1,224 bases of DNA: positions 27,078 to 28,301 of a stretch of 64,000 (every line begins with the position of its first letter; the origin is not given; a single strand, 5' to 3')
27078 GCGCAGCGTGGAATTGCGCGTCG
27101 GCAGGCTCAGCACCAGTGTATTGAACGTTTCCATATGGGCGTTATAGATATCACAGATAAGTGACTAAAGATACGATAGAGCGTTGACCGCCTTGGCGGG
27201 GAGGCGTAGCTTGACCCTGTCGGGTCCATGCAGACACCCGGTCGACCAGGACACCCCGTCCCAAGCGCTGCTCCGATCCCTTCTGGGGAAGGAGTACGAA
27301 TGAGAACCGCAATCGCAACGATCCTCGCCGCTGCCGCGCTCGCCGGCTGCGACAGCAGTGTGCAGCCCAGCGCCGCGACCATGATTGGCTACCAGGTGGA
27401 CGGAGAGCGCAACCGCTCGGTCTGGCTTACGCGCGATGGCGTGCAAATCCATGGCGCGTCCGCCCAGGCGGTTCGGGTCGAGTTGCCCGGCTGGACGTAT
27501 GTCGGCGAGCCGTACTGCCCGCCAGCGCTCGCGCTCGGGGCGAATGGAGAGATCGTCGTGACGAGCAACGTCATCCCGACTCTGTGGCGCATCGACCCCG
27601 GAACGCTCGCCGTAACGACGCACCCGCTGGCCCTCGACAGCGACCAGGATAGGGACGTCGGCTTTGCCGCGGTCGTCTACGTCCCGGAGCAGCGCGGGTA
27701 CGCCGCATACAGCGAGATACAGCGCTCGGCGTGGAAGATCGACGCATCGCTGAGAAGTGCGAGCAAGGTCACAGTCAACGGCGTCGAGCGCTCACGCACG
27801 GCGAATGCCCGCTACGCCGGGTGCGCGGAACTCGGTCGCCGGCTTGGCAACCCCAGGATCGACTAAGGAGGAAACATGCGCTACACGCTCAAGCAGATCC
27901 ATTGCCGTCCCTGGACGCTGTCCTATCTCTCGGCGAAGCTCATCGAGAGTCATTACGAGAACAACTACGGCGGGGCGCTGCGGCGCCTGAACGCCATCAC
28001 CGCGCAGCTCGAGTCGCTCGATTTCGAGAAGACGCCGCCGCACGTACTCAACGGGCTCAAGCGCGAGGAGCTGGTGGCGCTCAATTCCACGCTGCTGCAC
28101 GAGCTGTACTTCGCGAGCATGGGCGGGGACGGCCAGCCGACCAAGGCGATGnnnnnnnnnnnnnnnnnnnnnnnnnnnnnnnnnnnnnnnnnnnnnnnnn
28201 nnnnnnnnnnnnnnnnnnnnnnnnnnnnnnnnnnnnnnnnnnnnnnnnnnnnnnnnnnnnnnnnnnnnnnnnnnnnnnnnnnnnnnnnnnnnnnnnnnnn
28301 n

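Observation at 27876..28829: Single-polypeptide fusion of an Fe/Mn-SOD-like domain with a rhodanese domain (ChrC-like + ChrE-like)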

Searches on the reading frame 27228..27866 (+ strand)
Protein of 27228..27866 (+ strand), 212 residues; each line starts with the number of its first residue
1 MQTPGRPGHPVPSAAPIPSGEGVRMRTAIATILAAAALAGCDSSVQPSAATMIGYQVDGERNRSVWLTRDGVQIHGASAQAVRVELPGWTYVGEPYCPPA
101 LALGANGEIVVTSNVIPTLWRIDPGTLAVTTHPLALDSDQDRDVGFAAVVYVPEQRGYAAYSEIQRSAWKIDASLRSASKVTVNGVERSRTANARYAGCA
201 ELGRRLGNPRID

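Call 3: search_protein_families(library=pfam, proteins=[window:27228-27866:+], max_evalue=0.01)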
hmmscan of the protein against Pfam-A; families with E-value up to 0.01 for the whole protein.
window:27228-27866:+ (212 aa): 0 families

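Call 4: search_protein_families(library=ncbifam, proteins=[window:27228-27866:+], max_evalue=0.01)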
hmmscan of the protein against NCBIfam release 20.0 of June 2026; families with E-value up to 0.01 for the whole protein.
window:27228-27866:+ (212 aa): 0 families

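Call 51: search_protein_families(library=ncbifam, proteins=[window:27300-27866:+], max_evalue=0.001)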
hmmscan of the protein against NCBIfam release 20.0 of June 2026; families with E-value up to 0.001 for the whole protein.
window:27300-27866:+ (188 aa): 0 families
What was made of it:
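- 27300..27866 (+): Lipoprotein gene of unknown family (lipobox LAGC). It is the first gene of the + strand operon, and its stop lies 9 bp before the fusion's ATG. No Pfam or NCBIfam hit (calls 3, 51).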

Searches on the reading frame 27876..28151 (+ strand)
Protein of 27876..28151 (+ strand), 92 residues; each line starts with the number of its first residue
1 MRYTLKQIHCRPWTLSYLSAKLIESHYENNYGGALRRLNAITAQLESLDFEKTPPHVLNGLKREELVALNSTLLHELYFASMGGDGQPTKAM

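Call 61: search_protein_families(library=pfam, proteins=[window:27876-28151:+], max_evalue=10)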
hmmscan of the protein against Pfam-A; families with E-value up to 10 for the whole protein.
seq(92 aa): 1 family
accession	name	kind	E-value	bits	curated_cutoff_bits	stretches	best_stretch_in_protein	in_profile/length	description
PF00081.27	Sod_Fe_N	-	0.025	15.5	27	1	17-82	17-81/82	Iron/manganese superoxide dismutases, alpha-hairpin domain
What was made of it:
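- The Pfam N-domain model scores only 15.5 bits against a 27-bit cut-off (call 61).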
